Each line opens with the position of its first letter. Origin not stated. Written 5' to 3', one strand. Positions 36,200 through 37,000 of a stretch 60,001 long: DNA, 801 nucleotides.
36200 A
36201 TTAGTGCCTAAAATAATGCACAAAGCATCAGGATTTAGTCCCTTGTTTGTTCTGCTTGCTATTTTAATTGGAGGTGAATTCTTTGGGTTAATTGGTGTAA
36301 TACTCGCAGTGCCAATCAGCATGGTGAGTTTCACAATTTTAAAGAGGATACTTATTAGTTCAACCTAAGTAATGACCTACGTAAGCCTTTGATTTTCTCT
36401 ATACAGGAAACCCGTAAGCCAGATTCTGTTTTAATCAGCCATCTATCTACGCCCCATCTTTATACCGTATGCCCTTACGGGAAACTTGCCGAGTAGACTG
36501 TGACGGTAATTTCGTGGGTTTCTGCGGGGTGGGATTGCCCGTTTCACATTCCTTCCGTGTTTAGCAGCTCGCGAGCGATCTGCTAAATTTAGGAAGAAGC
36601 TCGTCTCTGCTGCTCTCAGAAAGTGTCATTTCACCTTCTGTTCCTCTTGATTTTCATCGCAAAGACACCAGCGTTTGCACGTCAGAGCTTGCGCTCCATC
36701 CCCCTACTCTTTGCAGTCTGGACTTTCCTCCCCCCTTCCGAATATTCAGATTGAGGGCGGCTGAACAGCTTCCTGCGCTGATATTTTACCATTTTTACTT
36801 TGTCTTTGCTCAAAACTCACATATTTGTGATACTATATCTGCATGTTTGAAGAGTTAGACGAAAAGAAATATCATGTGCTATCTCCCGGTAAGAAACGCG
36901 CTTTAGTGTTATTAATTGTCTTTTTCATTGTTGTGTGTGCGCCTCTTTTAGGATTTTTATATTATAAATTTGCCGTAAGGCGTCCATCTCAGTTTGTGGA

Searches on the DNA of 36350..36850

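Call 94: search_rna_families(source=window, start=36350, end=36850, threshold=evalue, max_evalue=1, show_alignments=0)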
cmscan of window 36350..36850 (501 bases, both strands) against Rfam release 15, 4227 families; matches with E-value up to 1: 3.
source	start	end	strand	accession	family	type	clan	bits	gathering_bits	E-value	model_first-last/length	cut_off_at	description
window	36399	36776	-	RF00010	RNaseP_bact_a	Gene; ribozyme;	CL00002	73.7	100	1.5e-22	1-367/367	no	Bacterial RNase P class A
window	36654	36815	-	RF02161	PART1_3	Gene; lncRNA;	-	14.7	40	0.77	1-131/131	no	Prostate androgen-regulated transcript 1 conserved region 3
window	36701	36725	-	RF02914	DUF805b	Cis-reg;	CL00115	13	35.6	0.84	1-35/35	no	DUF805b RNA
